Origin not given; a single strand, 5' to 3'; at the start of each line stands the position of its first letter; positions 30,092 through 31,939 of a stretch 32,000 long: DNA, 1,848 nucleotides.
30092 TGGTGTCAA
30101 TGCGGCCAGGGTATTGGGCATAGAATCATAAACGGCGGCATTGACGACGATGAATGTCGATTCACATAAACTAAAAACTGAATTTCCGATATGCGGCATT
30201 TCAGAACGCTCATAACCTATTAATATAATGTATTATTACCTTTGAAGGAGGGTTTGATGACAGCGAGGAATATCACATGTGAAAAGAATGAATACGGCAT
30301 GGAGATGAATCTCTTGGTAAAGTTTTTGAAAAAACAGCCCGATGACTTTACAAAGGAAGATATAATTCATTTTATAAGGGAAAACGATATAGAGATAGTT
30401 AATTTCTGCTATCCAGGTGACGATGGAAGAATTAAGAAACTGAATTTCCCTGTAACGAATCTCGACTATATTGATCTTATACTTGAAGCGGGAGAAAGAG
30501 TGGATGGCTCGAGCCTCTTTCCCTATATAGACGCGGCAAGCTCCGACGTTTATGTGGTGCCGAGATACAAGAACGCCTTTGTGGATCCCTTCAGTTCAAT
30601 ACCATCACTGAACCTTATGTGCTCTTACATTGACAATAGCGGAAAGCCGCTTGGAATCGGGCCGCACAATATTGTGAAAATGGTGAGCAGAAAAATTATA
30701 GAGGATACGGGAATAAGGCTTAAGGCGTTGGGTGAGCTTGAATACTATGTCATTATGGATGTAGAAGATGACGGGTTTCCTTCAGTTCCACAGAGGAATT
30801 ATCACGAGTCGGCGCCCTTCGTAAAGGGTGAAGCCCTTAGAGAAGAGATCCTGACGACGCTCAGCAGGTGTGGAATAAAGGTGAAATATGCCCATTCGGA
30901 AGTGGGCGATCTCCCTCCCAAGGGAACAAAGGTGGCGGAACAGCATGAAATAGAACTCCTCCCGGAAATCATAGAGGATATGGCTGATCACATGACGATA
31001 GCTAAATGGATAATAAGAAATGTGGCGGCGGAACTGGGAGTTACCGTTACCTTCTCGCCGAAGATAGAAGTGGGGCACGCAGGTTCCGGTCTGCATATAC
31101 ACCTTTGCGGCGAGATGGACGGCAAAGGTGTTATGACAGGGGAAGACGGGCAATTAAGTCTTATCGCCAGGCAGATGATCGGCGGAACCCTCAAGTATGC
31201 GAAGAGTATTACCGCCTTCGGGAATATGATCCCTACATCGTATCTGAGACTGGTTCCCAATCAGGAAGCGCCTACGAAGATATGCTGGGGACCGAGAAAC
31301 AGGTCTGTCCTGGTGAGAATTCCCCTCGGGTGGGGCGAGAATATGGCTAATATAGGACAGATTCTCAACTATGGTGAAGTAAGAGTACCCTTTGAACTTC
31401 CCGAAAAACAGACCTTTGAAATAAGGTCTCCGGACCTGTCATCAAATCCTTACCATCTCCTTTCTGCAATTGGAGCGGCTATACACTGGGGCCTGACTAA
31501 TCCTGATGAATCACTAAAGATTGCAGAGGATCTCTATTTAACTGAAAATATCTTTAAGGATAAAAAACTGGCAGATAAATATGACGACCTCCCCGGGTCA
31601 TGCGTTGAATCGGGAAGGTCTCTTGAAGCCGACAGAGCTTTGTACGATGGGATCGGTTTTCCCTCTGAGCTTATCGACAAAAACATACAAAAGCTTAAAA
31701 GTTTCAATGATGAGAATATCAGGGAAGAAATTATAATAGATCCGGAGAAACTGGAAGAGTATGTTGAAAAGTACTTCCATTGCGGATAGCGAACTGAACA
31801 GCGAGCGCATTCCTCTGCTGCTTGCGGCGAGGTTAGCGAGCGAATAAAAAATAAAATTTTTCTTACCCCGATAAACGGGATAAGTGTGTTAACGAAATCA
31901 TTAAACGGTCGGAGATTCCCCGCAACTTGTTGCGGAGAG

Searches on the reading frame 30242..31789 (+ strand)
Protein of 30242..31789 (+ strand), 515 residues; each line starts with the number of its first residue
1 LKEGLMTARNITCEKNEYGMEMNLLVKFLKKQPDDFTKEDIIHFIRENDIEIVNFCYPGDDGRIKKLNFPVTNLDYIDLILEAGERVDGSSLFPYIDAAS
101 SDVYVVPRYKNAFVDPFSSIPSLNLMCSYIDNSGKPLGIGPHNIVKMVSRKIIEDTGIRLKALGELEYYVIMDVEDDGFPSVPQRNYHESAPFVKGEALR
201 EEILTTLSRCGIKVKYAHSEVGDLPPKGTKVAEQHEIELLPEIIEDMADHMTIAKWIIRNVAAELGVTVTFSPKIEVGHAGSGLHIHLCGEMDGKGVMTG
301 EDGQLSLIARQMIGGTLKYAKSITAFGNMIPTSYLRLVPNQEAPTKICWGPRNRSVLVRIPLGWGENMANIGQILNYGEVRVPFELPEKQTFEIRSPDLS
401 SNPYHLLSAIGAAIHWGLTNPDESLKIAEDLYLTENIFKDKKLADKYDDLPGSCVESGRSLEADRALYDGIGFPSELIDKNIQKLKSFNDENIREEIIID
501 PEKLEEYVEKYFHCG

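Call 6: search_protein_families(library=pfam, proteins=[window:30242-31789:+])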
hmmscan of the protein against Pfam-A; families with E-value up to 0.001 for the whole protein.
window:30242-31789:+ (515 aa): 2 families
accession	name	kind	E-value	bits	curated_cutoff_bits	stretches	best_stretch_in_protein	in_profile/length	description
PF00120.29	Gln-synt_C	-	1.8e-54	185.5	24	2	141-363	4-231/344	Glutamine synthetase, catalytic domain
PF03951.24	Gln-synt_N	-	2.1e-11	43.7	33.4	1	50-131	2-81/82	Glutamine synthetase, beta-Grasp domain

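Call 108: search_protein_families(library=ncbifam, proteins=[window:30242-31789:+], max_evalue=1e-20)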
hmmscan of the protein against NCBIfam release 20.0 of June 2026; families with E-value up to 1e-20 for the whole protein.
window:30242-31789:+ (515 aa): 4 families
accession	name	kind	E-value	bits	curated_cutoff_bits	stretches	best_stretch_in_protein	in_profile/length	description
TIGR00653.1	GlnA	equivalog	3.1e-64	217.4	429.15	1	39-365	1-345/462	type I glutamate--ammonia ligase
NF007006.0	PRK09469.1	equivalog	2.1e-37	128.8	845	1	186-363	179-349/469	glutamate--ammonia ligase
NF045547.1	GGputSyn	equivalog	9.6e-29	100.4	650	1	38-472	2-412/438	gamma-glutamylputrescine synthetase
TIGR03105.1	gln_synth_III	equivalog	7.3e-26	90.7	469.6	1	77-473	34-404/435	type III glutamate--ammonia ligase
